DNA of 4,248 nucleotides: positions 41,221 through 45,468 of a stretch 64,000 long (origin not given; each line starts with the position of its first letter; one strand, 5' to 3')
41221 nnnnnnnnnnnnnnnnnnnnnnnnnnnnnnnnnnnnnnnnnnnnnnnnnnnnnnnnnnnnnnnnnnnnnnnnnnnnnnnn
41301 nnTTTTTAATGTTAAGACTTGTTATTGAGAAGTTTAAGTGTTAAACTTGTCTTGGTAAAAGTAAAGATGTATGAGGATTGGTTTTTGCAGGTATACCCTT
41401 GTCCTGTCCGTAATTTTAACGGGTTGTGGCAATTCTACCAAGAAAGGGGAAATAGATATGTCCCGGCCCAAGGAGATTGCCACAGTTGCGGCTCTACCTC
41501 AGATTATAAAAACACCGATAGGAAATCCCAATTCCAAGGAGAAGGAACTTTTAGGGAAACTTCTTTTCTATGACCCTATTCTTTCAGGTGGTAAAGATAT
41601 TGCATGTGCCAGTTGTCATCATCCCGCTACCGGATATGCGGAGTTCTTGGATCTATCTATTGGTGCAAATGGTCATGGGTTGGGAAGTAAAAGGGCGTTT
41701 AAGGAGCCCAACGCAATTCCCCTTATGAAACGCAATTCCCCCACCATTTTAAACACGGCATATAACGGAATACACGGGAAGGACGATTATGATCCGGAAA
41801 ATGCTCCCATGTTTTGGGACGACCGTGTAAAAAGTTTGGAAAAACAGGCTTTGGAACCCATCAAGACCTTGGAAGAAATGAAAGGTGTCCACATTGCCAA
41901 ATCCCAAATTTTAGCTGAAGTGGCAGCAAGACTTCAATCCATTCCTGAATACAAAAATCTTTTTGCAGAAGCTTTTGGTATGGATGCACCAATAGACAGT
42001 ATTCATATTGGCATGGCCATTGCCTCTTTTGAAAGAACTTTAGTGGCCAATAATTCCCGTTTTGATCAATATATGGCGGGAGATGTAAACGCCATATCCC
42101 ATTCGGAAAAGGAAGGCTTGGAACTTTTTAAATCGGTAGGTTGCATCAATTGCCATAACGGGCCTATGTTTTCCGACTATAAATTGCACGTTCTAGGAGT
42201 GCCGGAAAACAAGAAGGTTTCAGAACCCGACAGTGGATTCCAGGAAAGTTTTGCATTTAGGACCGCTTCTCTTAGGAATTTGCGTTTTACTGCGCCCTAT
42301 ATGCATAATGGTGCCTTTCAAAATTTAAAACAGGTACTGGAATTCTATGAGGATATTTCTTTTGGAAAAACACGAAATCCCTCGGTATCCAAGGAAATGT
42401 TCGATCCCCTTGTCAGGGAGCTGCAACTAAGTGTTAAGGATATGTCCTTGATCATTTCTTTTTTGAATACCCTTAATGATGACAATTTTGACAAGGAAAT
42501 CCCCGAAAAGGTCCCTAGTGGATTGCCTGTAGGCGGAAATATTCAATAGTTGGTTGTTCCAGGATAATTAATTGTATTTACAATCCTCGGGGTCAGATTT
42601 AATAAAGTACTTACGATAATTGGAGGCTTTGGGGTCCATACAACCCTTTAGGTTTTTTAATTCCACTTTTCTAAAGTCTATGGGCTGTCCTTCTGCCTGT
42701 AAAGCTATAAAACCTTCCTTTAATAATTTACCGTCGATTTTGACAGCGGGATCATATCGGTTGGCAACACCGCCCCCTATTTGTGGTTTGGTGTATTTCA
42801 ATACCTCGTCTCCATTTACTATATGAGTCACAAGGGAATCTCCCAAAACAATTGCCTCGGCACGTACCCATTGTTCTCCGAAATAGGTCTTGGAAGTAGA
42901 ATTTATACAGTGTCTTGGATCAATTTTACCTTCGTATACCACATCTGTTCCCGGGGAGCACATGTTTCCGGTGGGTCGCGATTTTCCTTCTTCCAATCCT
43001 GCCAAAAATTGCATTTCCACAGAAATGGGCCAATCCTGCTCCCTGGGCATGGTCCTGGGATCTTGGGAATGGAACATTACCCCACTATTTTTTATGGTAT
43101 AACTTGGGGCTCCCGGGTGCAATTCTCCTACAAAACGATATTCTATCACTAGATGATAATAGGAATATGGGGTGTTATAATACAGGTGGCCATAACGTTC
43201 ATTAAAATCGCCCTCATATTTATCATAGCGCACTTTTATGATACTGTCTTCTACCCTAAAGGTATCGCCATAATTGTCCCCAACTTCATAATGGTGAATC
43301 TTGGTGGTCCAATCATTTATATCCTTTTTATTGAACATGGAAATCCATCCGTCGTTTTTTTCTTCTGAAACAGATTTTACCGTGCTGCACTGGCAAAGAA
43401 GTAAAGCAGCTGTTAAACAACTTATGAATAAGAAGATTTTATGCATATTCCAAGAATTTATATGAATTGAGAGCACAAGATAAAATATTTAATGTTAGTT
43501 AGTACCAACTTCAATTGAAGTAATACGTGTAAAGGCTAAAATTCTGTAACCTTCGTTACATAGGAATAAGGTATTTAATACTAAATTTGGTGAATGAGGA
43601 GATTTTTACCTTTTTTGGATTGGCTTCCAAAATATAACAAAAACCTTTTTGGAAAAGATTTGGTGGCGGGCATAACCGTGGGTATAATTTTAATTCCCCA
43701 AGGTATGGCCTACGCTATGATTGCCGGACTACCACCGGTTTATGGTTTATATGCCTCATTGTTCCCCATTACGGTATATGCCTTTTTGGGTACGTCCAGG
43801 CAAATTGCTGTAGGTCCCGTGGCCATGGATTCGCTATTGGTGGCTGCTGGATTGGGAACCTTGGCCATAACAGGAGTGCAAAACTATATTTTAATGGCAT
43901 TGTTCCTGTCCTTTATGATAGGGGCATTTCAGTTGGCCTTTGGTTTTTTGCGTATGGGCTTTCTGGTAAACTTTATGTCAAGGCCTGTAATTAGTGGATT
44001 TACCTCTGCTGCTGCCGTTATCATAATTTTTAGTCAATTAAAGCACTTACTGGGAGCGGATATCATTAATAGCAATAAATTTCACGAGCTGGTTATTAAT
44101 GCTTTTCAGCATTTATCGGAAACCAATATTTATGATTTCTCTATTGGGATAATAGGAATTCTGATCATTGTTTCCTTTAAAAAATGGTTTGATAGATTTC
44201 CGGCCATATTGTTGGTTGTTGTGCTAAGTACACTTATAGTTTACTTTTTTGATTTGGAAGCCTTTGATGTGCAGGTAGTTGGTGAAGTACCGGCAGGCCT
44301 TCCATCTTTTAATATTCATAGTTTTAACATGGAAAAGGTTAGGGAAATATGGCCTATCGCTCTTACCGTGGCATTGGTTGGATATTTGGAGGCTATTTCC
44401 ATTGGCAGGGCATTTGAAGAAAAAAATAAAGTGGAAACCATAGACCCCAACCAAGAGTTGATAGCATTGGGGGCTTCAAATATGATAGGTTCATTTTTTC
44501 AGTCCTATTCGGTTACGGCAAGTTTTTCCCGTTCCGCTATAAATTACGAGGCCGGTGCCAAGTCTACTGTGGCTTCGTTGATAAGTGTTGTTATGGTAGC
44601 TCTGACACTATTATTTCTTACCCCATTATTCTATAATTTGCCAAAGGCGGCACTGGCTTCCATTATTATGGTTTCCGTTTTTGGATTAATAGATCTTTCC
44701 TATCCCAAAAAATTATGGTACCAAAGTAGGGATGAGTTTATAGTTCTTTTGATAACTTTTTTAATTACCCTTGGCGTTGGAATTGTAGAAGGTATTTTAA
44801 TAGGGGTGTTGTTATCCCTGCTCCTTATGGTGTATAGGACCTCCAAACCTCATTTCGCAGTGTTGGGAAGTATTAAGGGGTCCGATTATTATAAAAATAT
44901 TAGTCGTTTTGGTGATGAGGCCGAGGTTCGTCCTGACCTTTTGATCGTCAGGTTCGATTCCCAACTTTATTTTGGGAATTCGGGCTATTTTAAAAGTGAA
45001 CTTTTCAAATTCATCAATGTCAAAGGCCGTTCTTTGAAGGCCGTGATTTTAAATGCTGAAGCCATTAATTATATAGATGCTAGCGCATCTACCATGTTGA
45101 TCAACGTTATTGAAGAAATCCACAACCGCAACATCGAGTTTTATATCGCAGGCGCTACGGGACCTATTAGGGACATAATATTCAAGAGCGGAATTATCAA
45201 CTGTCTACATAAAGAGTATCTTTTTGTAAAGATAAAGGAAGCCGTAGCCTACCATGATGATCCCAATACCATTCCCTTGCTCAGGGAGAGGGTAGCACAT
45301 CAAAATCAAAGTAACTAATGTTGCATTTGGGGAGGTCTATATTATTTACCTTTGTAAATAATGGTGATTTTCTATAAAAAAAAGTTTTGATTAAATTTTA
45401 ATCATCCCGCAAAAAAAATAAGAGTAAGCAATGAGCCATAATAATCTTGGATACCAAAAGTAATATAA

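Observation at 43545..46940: Putative Crp/Fnr-type sulfide or low-oxygen regulon defined by a fixed-geometry palindrome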

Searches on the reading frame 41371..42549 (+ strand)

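Call 5: search_protein_families(library=pfam, proteins=[window:41371-42549:+])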
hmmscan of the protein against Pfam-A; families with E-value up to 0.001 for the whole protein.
window:41371-42549:+ (392 aa): 1 family
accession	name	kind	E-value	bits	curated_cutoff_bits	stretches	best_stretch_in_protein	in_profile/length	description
PF03150.19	CCP_MauG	-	1.7e-45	155.8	25.6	1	57-239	2-148/149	Di-haem cytochrome c peroxidase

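Call 64: search_protein_families(library=ncbifam, proteins=[window:41371-42549:+], max_evalue=0.00001)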
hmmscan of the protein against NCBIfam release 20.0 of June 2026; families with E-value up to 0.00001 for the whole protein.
window:41371-42549:+ (392 aa): 3 families
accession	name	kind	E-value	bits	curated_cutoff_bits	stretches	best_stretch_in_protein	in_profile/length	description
TIGR04039.1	MXAN_0977_Heme2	hypoth_equivalog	1.3e-52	178.9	362.85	2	49-274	2-202/336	MbnH family di-heme enzyme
TIGR03791.1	TTQ_mauG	equivalog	1.8e-50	171.8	443.85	1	56-379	3-289/291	tryptophan tryptophylquinone biosynthesis enzyme MauG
TIGR03981.2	SAM_quin_mod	hypoth_equivalog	8.3e-41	140.2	340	2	187-333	206-366/411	His-Xaa-Ser system-associated MauG-like protein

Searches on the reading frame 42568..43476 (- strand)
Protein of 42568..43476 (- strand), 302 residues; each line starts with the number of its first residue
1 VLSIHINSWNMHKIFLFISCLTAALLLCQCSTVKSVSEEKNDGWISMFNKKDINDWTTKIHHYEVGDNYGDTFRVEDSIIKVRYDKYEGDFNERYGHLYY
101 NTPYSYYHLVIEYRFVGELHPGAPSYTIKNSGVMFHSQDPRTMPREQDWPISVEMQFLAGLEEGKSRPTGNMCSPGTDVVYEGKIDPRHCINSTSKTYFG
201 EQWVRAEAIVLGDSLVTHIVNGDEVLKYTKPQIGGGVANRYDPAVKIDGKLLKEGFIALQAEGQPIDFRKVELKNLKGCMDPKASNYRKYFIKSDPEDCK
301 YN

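Call 5: search_protein_families(library=pfam, proteins=[window:42568-43476:-])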
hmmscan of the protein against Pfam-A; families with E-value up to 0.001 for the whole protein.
window:42568-43476:- (302 aa): 1 family
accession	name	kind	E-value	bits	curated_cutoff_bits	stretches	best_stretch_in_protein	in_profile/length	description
PF06439.18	3keto-disac_hyd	-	5e-34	118.4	26.8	1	43-274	1-187/187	3-keto-disaccharide hydrolase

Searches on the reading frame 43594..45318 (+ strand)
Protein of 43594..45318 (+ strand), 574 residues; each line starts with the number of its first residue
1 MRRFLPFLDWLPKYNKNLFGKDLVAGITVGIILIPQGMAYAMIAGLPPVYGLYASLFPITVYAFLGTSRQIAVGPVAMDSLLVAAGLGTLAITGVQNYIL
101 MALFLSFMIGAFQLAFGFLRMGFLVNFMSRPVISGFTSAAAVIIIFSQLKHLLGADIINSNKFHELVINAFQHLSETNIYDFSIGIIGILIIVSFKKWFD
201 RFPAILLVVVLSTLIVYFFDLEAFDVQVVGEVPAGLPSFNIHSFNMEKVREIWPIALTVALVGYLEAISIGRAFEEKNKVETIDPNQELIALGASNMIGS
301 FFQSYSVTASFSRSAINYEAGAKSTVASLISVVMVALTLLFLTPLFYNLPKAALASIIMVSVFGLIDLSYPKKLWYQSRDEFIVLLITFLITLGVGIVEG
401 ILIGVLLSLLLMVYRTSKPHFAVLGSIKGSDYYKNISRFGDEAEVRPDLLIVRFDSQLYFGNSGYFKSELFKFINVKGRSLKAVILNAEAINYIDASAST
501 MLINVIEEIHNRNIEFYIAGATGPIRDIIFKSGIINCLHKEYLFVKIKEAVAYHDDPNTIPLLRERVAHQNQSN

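Call 5: search_protein_families(library=pfam, proteins=[window:43594-45318:+])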
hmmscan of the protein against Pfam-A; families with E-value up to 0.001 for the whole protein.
window:43594-45318:+ (574 aa): 2 families
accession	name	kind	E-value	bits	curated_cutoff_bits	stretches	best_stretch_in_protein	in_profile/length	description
PF00916.26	Sulfate_transp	-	5.4e-114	381.3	23.2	1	19-388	1-380/380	Sulfate permease family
PF01740.26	STAS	-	9.4e-16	57.9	22.6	1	442-536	3-95/106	STAS domain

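Call 10: find_related_loci(query=window:43594-45318:+, collection=genome_contigs, flank=10000)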
Query window:43594-45318:+ (574 aa) in genome_contigs; peptide patterns used: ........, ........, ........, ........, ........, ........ (x = any residue, [..] = any of these).
142 stretches matched a pattern; 69 encode a relative of the query (tblastn E <= 1e-3); 69 distinct loci.
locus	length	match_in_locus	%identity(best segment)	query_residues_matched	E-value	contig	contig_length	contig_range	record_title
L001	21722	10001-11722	99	1-574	0e+0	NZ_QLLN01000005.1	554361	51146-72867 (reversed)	Arenibacter echinorum strain DSM 23522 LV92DRAFT_scaffold00005.5, whole genome shotgun sequence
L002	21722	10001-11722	96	1-574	0e+0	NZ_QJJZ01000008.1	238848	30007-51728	Arenibacter sp. ARW7G5Y1 Ga0206399_108, whole genome shotgun sequence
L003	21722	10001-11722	90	1-574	0e+0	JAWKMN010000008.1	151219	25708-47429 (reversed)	MAG: Flavobacteriaceae bacterium isolate AC1.125 AC1.125.fa-8, whole genome shotgun sequence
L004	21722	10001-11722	92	1-574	0e+0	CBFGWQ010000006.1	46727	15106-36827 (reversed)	MAG TPA_asm: uncultured Arenibacter sp. isolate SRR17295757_metabat2_54 genome assembly, contig: ERZ23398518.644, whole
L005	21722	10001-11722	90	1-574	0e+0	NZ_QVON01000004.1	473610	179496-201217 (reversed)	Arenibacter sp. P308M17 contig4, whole genome shotgun sequence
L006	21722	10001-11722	95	1-574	0e+0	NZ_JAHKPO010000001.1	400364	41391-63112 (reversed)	Arenibacter algicola strain E3M18 E3M18_E3M18_contig_8, whole genome shotgun sequence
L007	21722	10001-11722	94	1-574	0e+0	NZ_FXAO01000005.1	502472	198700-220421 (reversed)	Arenibacter troitsensis strain DSM 19835, whole genome shotgun sequence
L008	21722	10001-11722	89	1-574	0e+0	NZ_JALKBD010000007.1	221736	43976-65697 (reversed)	Arenibacter sp. F20364 scaffold_7_length221737, whole genome shotgun sequence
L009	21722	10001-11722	86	1-574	0e+0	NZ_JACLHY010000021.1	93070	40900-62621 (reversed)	Arenibacter arenosicollis strain BSSL-BM3 21, whole genome shotgun sequence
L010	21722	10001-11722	95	1-574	0e+0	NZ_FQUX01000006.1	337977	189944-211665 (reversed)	Arenibacter palladensis strain DSM 17539, whole genome shotgun sequence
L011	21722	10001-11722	86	1-574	0e+0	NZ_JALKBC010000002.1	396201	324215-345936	Arenibacter sp. F26102 scaffold2_size396201, whole genome shotgun sequence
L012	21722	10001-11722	86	1-574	0e+0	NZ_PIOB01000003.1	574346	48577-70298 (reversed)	Arenibacter hampyeongensis strain JCM 17788 contig3, whole genome shotgun sequence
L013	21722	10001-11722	86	1-574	0e+0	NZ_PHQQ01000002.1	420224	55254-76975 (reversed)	Arenibacter catalasegens strain P308H10 contig2, whole genome shotgun sequence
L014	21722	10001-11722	82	1-574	0e+0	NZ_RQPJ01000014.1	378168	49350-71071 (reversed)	Arenibacter aquaticus strain GUO NODE_45_length_378080_cov_127.800331, whole genome shotgun sequence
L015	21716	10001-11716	80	1-572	0e+0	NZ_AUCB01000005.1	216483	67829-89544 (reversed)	Arenibacter certesii DSM 19833 G466DRAFT_scaffold00004.4_C, whole genome shotgun sequence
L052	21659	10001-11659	56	1-555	0e+0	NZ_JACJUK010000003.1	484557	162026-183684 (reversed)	Croceivirga lutea strain CSW06 Scaffold3_1, whole genome shotgun sequence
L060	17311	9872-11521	46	1-551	2e-156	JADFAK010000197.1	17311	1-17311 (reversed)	MAG: Flavobacteriales bacterium isolate C15_102_105_12 c_000000000568, whole genome shotgun sequence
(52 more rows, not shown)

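Call 23: search_protein_families(library=pfam, proteins=[L052:13202-13582:+, L052:13582-14172:+, L052:14249-14599:+, L052:14610-15623:+, L052:15607-15900:+, L052:15893-16615:+, L052:21052-21258:+, L052:21412-21657:+, L052:7161-9320:+, L052:19632-20852:-], max_evalue=0.01)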
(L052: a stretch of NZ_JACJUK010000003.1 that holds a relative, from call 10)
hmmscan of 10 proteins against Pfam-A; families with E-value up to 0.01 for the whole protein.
L052:13202-13582:+ (126 aa): 1 family
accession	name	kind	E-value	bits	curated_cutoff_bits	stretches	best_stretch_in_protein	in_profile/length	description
PF00581.25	Rhodanese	-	6.6e-23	81.5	22.2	1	36-125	5-101/102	Rhodanese-like domain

L052:13582-14172:+ (196 aa): 4 families
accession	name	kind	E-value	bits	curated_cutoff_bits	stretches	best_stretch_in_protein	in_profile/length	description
PF05724.17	TPMT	-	4e-23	82.7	26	1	6-174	2-190/218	Thiopurine S-methyltransferase (TPMT)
PF08241.18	Methyltransf_11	-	4.7e-06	27.6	21.2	1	48-138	4-94/95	Methyltransferase domain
PF13649.12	Methyltransf_25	-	4.7e-05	24.4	27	1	47-135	4-97/97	Methyltransferase domain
PF08242.18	Methyltransf_12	-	0.00029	22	30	1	48-137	4-98/98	Methyltransferase domain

L052:14249-14599:+ (116 aa): 1 family
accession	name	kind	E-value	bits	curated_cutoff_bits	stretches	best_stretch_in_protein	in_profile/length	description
PF00581.25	Rhodanese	-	4.3e-23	82.1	22.2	1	26-115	5-101/102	Rhodanese-like domain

L052:14610-15623:+ (337 aa): 5 families
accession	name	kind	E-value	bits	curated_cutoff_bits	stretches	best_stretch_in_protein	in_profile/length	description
PF11845.13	Tll0287-like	-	1.8e-24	87.2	24.1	1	195-327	34-142/144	Tll0287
PF13442.11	Cytochrome_CBB3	-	0.00014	22.6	27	0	40-81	3-31/68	Cytochrome C oxidase, cbb3-type, subunit III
PF00034.26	Cytochrom_C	-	0.00067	21.4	21.3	0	42-132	3-86/90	Cytochrome c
PF22113.1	Mtrc-MtrF_II-IV_dom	-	0.0039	17.2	30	0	17-59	125-167/176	Outer membrane cytochrome MtrC/MtrF-like, domains II/IV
PF09699.15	Paired_CXXCH_1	-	0.0061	16.7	20.6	0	281-291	29-39/41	Doubled CXXCH motif (Paired_CXXCH_1)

L052:15607-15900:+ (97 aa): 12 families
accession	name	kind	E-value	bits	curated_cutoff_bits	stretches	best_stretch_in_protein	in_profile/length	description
PF00085.26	Thioredoxin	-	3.6e-30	104.5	23.5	1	3-95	9-102/103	Thioredoxin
PF13098.12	Thioredoxin_2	-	5e-10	40.1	27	1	11-92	5-102/104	Thioredoxin-like domain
PF13905.12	Thioredoxin_8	-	7e-09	36.4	27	1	12-55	2-47/94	Thioredoxin-like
PF13728.12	TraF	-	1.9e-07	31.6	23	1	15-94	133-223/224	F plasmid transfer operon protein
PF00578.27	AhpC-TSA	-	3.2e-05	24.3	26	1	7-73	23-89/124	AhpC/TSA family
PF13899.12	Thioredoxin_7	-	5.8e-05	23.6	27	1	11-72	17-81/83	Thioredoxin-like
PF05768.20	Glrx-like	-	0.0002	22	26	1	21-79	8-65/77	Glutaredoxin-like domain (DUF836)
PF13192.12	Thioredoxin_3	-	0.0003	21.2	24.8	1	22-93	9-73/76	Thioredoxin domain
PF08534.16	Redoxin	-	0.0016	18.7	26.6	1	11-59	28-76/148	Redoxin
PF06110.17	TXD17-like_Trx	-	0.0024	17.9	23.1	1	21-93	36-115/119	Thioredoxin domain-containing protein 17-like, thioredoxin domain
PF01323.26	DSBA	-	0.0039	17.4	25.6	0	48-80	149-176/191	DSBA-like thioredoxin domain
PF14595.12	Thioredoxin_9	-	0.0054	17.1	25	1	19-73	49-105/129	Thioredoxin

L052:15893-16615:+ (240 aa): 1 family
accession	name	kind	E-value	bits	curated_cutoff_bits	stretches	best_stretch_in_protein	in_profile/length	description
PF03306.18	AAL_decarboxy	-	6.6e-19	68.5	25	1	36-230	8-194/219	Alpha-acetolactate decarboxylase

L052:21052-21258:+ (68 aa): 1 family
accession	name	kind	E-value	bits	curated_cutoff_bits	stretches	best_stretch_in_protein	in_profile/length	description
PF11127.14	YgaP-like_TM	-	4.1e-24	84.9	25.3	1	1-66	1-65/66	Inner membrane protein YgaP-like, transmembrane domain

L052:21412-21657:+ (82 aa): 8 families
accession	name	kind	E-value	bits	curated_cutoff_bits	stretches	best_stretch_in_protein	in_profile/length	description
PF07992.20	Pyr_redox_2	-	2.9e-05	24.1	26.1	1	5-77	1-72/291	Pyridine nucleotide-disulphide oxidoreductase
PF05834.18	Lycopene_cycl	-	6.5e-05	22.6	23.4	1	7-45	2-40/380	Lycopene cyclase protein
PF13454.12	NAD_binding_9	-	0.00017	22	21.8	1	9-40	2-35/155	FAD-NAD(P)-binding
PF03486.20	HI0933_like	-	0.00023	21.1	50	1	6-32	2-28/244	HI0933-like protein Rossmann domain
PF04820.20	Trp_halogenase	-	0.00033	20.1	21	1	6-40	1-37/458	Tryptophan halogenase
PF01266.30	DAO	-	0.00082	19.4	27.9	1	7-38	2-31/353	FAD dependent oxidoreductase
PF01494.25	FAD_binding_3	-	0.0036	17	22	1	5-26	2-23/349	FAD binding domain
PF01134.28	GIDA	-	0.0098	15.4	22.1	1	6-33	1-28/391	Glucose inhibited division protein A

L052:7161-9320:+ (719 aa): 3 families
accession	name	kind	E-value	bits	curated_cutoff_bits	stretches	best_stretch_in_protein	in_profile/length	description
PF02738.23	MoCoBD_1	-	3.2e-33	115.3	27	1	321-542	25-241/244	Molybdopterin cofactor-binding domain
PF20256.3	MoCoBD_2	-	6.5e-32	111.6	27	2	62-198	53-184/283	Molybdopterin cofactor-binding domain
PF01315.27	Ald_Xan_dh_C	-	7.5e-05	23.5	31.3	1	220-272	7-59/110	Aldehyde oxidase and xanthine dehydrogenase, a/b hammerhead domain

L052:19632-20852:- (406 aa): 3 families
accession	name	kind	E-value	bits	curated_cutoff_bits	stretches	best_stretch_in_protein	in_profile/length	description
PF00174.25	Oxidored_molyb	-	1.6e-51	174.7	24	1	86-259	2-167/169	Oxidoreductase molybdopterin binding domain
PF03404.22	Mo-co_dimer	-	1.1e-19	71.3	22.7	1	287-405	3-137/138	Mo-co oxidoreductase dimerisation domain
PF17957.7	Big_7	-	0.0035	18.4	24.1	0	297-333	5-40/70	Bacterial Ig domain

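Call 44: search_protein_families(library=pfam, proteins=[L060:16310-16600:+], max_evalue=0.01)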
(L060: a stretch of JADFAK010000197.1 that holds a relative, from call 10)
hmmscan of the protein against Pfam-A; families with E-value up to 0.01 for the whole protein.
L060:16310-16600:+ (96 aa): 1 family
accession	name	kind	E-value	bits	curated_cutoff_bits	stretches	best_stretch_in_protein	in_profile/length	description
PF00581.25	Rhodanese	-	5e-11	43.4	22.2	1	13-84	4-85/102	Rhodanese-like domain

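Call 64: search_protein_families(library=ncbifam, proteins=[window:43594-45318:+], max_evalue=0.00001)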
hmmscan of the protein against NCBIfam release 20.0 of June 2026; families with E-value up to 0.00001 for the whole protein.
window:43594-45318:+ (574 aa): 3 families
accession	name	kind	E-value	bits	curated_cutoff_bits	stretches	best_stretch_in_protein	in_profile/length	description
TIGR00815.1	sulP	subfamily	9.2e-149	496.5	380.45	1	6-550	1-565/565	sulfate permease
NF008660.1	PRK11660.1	equivalog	3.1e-64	217.3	614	2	243-552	272-563/572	C4-dicarboxylic acid transporter DauA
NF050096.1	BicarbTportBicA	equivalog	1.2e-43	149.5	880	1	17-551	11-540/547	bicarbonate transporter BicA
